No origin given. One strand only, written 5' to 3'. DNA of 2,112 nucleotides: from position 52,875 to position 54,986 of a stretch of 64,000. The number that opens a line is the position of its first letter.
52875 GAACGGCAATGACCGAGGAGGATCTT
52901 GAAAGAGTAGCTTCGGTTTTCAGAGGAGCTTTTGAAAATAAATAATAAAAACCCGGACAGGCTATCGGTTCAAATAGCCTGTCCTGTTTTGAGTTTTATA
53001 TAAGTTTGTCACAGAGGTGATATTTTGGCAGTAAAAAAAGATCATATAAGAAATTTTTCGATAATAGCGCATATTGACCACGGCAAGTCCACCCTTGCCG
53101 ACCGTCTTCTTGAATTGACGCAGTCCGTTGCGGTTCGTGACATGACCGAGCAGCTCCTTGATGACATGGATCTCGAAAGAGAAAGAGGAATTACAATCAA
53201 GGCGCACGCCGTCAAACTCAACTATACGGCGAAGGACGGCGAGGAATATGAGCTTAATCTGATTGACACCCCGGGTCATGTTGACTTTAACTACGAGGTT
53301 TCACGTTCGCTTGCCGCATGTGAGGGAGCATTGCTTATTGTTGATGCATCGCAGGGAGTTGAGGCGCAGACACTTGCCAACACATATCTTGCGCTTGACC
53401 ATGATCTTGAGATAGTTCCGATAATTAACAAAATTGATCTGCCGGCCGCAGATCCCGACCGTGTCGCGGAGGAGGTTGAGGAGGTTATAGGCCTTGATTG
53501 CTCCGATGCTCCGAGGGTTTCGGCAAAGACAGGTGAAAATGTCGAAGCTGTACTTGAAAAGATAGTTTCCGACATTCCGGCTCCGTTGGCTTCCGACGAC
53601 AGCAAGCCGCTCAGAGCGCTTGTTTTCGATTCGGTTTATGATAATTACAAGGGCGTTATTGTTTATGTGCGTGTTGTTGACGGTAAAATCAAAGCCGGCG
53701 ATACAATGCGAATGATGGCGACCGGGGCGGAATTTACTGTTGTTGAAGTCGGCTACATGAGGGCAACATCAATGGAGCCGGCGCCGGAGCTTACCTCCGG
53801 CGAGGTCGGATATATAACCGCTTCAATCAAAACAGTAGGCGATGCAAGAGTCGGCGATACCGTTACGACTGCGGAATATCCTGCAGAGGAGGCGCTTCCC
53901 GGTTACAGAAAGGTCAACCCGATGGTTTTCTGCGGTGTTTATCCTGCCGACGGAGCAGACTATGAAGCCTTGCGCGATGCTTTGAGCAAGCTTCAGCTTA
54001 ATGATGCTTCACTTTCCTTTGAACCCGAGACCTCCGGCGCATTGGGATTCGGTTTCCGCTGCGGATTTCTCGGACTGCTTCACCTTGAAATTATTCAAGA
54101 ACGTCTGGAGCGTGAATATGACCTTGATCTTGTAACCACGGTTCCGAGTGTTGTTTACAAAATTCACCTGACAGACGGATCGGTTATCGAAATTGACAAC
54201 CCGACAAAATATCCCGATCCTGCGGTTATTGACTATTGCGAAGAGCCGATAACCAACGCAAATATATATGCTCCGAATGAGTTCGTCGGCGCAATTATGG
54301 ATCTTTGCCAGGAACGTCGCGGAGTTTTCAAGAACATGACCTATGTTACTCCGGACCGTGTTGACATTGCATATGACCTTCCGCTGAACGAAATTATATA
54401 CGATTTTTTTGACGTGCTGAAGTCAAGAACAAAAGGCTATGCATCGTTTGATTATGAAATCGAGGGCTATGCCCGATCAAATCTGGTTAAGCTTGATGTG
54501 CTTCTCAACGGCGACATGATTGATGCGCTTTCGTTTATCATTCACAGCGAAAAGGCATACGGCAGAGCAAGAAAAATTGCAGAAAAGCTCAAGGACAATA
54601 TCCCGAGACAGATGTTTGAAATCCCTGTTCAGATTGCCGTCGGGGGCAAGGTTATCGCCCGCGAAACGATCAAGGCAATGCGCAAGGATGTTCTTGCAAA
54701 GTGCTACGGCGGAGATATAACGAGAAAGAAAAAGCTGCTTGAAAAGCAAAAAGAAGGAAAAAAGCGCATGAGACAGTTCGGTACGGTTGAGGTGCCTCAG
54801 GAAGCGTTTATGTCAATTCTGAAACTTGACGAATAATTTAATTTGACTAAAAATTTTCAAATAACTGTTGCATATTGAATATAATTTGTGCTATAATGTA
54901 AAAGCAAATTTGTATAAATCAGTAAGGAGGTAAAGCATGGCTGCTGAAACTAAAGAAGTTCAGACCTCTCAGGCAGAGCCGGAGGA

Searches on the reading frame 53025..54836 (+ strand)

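Call 64: search_protein_families(library=pfam, proteins=[window:53025-54836:+], max_evalue=0.00001)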
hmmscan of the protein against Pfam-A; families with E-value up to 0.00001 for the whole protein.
window:53025-54836:+ (603 aa): 6 families
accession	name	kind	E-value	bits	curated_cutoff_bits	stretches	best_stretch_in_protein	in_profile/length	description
PF00009.33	GTP_EFTU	-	5.4e-53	179.8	26.5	1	7-185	2-187/188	Elongation factor Tu GTP binding domain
PF06421.17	LepA_C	-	3e-50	169.2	29.7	1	494-600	1-107/107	GTP-binding protein LepA C-terminus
PF00679.30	EFG_C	-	2.9e-22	78.9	27.9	1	406-491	3-87/89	Elongation factor G C-terminus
PF03144.31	GTP_EFTU_D2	-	1.4e-10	41.9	30.3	1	210-281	1-73/73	Elongation factor Tu domain 2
PF14492.12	EFG_III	-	9.7e-08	32.4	27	1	298-371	3-73/75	Elongation Factor G, domain III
PF22042.2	EF-G_D2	-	1.8e-07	31.6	27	1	195-281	1-82/84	Elongation factor G domain 2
